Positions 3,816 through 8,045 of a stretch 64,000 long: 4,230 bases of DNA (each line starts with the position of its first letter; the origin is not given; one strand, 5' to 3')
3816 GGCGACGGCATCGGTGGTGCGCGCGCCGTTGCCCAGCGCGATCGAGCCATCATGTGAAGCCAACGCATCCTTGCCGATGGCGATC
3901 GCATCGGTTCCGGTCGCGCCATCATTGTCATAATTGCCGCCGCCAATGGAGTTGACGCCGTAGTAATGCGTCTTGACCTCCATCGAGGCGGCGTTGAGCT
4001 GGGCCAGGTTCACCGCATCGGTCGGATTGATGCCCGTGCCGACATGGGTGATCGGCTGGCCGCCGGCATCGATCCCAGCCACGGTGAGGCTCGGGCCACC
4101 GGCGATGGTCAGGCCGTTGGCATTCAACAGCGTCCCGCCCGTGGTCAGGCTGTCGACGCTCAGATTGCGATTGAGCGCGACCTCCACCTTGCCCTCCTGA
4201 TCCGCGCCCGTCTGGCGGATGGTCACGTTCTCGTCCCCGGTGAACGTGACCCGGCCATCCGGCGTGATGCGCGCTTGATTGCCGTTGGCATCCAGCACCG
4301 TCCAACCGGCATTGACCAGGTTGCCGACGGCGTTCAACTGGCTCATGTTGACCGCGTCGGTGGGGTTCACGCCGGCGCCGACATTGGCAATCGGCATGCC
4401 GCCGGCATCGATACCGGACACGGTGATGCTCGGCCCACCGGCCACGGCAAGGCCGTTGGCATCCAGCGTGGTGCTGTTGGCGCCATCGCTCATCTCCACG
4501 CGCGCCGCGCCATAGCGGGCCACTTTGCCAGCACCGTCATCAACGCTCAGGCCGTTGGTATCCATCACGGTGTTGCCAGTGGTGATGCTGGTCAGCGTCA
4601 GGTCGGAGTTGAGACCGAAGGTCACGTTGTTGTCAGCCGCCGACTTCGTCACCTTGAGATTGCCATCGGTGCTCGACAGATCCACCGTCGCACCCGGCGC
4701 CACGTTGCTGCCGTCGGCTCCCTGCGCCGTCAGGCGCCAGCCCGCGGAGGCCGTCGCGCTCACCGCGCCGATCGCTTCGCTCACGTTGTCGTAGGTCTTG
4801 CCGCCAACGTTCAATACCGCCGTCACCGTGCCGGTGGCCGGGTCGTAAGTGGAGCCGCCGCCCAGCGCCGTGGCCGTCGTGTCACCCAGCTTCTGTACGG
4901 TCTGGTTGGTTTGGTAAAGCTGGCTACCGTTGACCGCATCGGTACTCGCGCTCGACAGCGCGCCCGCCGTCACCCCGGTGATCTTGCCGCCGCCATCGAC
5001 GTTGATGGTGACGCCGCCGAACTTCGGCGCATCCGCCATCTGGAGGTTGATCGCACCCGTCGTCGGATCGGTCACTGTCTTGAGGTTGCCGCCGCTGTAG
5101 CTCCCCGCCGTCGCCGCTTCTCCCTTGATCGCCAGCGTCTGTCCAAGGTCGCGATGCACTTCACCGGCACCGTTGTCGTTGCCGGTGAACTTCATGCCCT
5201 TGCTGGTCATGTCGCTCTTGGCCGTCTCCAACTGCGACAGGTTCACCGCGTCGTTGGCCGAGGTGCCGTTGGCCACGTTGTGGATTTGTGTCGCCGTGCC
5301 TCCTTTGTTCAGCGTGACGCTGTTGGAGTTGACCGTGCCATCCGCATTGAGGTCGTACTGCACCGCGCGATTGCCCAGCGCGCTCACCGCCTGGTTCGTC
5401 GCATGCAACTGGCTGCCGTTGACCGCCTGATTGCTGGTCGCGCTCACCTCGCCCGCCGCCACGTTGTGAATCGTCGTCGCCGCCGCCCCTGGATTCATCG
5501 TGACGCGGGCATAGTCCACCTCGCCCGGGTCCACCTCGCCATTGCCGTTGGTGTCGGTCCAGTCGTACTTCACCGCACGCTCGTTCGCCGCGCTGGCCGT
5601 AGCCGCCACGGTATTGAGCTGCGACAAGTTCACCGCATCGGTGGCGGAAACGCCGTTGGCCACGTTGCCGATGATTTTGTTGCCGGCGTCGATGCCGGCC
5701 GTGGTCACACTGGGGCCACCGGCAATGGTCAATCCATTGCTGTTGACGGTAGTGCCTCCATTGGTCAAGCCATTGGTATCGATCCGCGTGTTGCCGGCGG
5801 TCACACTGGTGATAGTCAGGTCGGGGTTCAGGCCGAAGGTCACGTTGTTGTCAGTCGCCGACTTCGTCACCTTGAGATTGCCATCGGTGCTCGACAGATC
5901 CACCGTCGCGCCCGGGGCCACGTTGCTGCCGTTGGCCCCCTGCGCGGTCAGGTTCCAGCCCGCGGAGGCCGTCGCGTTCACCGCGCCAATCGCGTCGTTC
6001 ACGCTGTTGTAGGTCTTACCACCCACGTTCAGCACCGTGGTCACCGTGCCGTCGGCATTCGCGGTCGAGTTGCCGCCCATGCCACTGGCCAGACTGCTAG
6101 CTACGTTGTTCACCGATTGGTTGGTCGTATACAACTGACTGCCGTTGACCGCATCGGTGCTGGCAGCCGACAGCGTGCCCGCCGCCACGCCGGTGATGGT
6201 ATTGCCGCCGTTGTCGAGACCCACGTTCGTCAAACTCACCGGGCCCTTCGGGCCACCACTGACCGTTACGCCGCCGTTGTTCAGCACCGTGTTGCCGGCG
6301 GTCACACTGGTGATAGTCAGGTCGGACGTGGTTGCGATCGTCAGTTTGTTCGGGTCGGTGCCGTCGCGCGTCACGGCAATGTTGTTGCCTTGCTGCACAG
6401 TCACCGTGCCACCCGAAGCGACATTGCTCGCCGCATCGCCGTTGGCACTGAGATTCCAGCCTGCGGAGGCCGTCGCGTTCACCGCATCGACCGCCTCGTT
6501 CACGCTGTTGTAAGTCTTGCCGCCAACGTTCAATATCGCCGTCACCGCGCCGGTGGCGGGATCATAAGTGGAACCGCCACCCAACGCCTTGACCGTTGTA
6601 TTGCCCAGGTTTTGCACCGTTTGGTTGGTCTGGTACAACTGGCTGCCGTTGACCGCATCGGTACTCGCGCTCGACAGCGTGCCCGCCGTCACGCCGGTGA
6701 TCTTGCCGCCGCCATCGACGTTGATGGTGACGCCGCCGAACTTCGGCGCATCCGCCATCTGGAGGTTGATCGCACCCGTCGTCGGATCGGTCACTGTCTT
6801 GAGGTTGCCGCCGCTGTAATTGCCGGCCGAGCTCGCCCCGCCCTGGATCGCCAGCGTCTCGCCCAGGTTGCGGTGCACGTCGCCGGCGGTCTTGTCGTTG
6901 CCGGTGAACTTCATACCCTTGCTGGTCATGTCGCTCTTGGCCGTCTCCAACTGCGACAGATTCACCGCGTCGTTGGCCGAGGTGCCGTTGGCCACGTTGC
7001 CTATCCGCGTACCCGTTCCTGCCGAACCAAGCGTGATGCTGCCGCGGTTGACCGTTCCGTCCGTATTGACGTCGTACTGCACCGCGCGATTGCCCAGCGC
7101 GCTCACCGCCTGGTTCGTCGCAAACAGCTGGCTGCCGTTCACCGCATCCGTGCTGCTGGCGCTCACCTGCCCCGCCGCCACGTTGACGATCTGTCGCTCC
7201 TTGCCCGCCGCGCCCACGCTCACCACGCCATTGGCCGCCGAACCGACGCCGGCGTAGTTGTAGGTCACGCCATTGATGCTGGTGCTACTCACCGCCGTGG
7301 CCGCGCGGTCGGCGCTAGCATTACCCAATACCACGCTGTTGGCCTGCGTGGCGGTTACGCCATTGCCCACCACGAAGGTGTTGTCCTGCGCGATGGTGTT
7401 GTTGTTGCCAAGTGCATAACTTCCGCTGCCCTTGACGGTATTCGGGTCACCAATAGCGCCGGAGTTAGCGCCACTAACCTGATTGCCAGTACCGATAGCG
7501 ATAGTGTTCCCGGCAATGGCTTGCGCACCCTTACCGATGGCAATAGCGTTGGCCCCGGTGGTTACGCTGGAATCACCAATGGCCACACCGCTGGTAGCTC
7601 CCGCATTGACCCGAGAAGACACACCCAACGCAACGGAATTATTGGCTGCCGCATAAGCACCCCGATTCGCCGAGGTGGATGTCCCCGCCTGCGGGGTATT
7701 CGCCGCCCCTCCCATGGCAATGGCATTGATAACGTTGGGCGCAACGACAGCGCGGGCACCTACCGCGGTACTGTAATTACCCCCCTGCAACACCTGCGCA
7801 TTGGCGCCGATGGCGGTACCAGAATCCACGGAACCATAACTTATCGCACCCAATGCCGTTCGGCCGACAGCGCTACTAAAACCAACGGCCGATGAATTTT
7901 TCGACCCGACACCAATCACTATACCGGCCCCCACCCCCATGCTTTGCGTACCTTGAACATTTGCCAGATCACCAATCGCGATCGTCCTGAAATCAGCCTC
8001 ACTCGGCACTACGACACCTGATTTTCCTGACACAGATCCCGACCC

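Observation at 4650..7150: Long near-identical direct repeats inside the adhesin gene (recombination and size-variation substrate)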

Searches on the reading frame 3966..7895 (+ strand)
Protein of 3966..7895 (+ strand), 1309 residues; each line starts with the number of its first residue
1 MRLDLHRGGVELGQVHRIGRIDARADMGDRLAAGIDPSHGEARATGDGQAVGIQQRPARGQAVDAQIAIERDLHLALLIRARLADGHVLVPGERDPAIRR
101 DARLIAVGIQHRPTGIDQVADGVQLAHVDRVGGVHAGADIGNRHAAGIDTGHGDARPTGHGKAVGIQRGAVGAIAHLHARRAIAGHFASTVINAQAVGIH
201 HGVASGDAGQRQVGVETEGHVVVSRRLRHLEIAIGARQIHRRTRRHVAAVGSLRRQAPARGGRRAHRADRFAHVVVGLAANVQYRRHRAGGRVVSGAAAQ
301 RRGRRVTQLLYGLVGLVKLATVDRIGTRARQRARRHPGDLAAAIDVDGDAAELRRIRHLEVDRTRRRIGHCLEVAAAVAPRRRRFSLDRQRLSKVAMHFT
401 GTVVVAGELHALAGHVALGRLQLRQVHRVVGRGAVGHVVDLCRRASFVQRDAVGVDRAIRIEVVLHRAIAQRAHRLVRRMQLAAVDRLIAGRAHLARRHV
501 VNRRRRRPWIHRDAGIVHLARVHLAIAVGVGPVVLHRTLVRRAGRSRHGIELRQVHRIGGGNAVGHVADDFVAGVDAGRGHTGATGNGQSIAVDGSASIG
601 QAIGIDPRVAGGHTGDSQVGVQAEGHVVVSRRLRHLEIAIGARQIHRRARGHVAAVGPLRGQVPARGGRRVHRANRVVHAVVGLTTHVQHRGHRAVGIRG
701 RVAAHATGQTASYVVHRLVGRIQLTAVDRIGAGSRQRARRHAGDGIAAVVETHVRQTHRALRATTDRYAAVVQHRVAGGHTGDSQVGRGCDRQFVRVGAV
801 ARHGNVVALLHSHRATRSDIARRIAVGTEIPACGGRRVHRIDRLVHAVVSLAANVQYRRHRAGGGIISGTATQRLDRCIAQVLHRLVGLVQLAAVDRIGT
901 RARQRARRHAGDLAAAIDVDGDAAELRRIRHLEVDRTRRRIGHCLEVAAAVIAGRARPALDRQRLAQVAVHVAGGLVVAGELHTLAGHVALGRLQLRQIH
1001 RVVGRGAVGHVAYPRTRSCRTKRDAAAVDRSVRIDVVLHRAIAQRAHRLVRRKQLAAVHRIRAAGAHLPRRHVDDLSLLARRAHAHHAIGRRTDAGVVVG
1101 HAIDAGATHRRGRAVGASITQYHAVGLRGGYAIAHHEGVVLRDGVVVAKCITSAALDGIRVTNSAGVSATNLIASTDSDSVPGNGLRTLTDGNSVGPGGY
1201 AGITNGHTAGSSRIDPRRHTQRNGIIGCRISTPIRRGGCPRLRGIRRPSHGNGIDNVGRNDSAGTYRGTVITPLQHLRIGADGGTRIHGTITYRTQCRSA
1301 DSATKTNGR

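Call 43: search_protein_families(library=pfam, proteins=[window:3966-7895:+], max_evalue=0.00001)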
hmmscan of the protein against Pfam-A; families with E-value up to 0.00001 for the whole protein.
window:3966-7895:+ (1309 aa): 0 families

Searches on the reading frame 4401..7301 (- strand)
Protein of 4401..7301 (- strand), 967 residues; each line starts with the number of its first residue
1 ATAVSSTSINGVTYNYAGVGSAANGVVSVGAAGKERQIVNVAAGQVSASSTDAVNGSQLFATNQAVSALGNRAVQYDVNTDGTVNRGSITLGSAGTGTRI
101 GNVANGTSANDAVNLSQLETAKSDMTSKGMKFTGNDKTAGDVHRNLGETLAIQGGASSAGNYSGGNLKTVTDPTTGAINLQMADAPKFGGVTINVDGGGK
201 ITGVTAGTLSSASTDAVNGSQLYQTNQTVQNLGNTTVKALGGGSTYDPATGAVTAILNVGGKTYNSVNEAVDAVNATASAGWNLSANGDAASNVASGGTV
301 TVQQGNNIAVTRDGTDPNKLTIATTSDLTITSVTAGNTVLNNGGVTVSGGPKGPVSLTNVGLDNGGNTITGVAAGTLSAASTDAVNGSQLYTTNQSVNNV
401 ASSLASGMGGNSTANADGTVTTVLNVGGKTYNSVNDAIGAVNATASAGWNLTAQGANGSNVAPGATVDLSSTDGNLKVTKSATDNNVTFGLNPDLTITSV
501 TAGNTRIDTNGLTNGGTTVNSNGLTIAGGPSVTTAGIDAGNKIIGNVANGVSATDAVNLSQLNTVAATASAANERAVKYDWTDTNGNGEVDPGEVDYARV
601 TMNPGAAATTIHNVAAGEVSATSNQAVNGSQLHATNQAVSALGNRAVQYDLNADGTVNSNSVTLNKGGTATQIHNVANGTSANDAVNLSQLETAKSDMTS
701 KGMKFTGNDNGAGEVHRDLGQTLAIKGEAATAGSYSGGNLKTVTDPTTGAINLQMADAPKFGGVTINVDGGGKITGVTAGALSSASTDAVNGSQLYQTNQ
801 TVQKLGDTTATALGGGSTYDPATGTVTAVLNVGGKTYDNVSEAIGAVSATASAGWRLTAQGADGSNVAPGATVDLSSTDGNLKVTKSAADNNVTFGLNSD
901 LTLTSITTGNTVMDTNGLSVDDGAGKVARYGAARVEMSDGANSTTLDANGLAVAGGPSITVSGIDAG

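Call 13: search_solved_structures(query=window:4401-7301:-, max_evalue=0.001, show_alignments=3)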
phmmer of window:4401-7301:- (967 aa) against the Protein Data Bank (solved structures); distinct sequences matched with E-value up to 0.001: 13.
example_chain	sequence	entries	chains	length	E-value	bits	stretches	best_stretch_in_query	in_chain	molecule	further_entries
3wpa_A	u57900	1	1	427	1.1e-28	103.4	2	397-641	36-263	Trimeric autotransporter adhesin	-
4usx_A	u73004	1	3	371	4.9e-20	74.7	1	5-72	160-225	TRIMERIC AUTOTRANSPORTER ADHESIN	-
3wpr_A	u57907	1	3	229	2.4e-18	69.1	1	395-565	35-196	Trimeric autotransporter adhesin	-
3la9_A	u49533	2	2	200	7.8e-18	67.4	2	2-64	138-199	Haemagglutinin family protein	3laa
3d9x_A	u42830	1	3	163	1.8e-17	66.2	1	445-568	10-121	Adhesin A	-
3ntn_A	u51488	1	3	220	1.3e-11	46.8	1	1-67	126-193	UspA1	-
3pr7_A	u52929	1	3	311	4.7e-11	45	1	1-64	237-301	UspA1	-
4lgo_A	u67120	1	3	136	9.7e-10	40.6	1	447-565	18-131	VompD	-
6qp4_A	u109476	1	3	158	9.8e-10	40.6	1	23-73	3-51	UspA1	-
2ynz_A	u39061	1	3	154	3.4e-07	32.2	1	765-825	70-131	GENERAL CONTROL PROTEIN GCN4, PUTATIVE INNER MEMBRANE PROTEIN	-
2yo2_A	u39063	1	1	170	1.4e-06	30.2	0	366-400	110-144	GENERAL CONTROL PROTEIN GCN4, PUTATIVE INNER MEMBRANE PROTEIN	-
3wpo_A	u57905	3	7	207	3.9e-06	28.7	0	758-804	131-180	Trimeric autotransporter adhesin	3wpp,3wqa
3zmf_A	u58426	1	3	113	0.00095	20.8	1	366-400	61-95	GENERAL CONTROL PROTEIN GCN4, PUTATIVE INNER MEMBRANE PROTEIN, GENERAL CONTROL PROTEIN GCN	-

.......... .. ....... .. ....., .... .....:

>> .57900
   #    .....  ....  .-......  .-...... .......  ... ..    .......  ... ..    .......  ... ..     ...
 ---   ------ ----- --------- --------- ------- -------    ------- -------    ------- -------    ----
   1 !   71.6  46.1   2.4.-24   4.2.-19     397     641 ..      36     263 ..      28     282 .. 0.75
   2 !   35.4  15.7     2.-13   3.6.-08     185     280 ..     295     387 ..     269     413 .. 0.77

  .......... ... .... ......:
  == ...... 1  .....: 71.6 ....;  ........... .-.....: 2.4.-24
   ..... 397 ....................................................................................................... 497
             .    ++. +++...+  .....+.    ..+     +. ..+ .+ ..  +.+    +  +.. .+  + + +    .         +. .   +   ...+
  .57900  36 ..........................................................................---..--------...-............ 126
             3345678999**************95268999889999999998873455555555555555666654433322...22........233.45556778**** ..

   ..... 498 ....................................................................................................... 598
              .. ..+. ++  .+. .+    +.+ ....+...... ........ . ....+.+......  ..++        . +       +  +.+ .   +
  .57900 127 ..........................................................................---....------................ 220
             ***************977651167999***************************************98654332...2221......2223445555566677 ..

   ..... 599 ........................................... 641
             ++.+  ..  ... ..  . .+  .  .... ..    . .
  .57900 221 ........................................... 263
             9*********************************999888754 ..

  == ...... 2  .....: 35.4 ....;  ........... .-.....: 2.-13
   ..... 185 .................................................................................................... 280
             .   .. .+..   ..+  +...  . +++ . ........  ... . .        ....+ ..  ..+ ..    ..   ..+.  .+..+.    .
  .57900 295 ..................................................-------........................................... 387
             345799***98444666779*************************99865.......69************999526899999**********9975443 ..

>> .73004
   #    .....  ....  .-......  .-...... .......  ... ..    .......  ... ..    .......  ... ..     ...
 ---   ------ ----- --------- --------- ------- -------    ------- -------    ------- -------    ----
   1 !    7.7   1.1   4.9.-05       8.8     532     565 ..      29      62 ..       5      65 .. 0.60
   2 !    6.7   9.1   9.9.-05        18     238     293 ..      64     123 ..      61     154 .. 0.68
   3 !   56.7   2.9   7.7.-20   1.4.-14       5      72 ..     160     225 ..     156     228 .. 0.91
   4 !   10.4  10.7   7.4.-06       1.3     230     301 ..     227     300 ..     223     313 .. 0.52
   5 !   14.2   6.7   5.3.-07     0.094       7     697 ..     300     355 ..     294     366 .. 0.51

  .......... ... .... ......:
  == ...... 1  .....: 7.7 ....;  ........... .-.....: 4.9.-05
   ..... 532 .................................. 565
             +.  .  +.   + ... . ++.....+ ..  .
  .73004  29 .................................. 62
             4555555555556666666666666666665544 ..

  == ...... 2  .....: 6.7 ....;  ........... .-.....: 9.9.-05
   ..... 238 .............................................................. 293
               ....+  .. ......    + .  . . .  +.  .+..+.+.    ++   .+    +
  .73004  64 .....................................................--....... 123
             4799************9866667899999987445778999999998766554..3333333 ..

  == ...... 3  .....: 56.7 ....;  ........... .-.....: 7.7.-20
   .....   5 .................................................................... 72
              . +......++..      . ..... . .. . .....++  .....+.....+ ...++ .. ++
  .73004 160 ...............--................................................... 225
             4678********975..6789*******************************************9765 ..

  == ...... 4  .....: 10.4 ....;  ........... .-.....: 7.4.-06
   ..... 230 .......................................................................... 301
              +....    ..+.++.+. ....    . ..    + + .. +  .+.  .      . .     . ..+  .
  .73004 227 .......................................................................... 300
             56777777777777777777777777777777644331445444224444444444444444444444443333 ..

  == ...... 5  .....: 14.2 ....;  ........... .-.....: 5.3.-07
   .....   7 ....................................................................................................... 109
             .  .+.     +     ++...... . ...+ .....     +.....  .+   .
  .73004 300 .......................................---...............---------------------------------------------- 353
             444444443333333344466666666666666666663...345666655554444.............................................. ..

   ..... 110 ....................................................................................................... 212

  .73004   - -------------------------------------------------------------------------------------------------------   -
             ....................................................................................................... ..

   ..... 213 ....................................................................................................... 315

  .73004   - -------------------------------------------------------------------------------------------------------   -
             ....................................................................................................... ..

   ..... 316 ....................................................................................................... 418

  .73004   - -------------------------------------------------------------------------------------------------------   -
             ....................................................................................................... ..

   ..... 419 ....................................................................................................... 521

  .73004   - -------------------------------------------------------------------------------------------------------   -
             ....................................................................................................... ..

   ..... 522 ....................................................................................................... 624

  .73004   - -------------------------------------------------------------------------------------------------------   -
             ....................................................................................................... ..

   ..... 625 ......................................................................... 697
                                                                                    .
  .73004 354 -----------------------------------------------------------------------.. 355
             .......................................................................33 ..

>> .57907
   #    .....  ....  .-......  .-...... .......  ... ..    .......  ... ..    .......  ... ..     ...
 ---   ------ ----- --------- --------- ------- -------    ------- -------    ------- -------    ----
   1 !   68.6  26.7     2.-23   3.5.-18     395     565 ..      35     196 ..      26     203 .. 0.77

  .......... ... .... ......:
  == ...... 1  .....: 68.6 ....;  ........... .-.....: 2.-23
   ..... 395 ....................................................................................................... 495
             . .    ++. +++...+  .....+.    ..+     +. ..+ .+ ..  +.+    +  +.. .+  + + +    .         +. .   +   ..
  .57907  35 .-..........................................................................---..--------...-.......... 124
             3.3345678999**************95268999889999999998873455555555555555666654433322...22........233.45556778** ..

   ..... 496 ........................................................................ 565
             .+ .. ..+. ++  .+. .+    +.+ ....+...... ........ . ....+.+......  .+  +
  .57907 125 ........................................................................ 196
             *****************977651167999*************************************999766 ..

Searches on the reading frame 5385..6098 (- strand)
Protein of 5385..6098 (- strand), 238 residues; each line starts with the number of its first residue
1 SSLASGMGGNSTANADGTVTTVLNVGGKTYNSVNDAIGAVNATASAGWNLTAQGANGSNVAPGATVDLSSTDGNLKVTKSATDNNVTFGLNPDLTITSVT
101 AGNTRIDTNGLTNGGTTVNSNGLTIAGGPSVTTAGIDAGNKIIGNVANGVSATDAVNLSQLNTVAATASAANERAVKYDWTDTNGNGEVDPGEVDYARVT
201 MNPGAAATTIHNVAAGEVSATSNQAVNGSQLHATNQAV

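Call 38: search_protein_families(library=pfam, proteins=[window:5385-6098:-], max_evalue=10)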
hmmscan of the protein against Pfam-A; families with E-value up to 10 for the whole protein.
seq(238 aa): 2 families
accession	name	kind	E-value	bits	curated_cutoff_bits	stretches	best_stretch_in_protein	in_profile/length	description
PF05662.19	YadA_stalk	-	3e-12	47.1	28.4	2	143-175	2-34/43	Coiled stalk of trimeric autotransporter adhesin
PF12989.12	DUF3873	-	0.22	12.4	27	1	147-186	5-44/68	Domain of unknown function, B. Theta Gene description (DUF3873)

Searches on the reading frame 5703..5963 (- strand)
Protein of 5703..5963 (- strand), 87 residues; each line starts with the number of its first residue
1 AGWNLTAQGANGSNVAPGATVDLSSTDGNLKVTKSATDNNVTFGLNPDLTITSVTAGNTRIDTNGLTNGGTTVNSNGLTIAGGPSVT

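Call 50: search_solved_structures(query=A3, max_evalue=0.01)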
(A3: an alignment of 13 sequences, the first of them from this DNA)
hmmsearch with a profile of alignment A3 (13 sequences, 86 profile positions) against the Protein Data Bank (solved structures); distinct sequences matched with E-value up to 0.01: 3.
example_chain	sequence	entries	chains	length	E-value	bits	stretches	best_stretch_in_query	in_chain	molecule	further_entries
3wpr_A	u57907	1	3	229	1.6e-13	54.2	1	16-86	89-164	Trimeric autotransporter adhesin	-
3wpa_A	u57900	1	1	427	3.6e-13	53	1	16-86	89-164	Trimeric autotransporter adhesin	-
3d9x_A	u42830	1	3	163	3.6e-12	49.8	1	2-78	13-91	Adhesin A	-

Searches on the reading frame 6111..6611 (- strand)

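Call 38: search_protein_families(library=pfam, proteins=[window:6111-6611:-], max_evalue=10)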
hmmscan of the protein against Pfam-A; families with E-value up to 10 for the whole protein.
seq(167 aa): 2 families
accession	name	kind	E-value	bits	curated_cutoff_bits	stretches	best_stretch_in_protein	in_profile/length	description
PF05662.19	YadA_stalk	-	3.6e-11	43.7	28.4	1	138-167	1-27/43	Coiled stalk of trimeric autotransporter adhesin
PF22093.1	Cwp8_D2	-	0.24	12.2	27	1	33-79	2-47/79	Cell wall binding protein Cwp8 domain 2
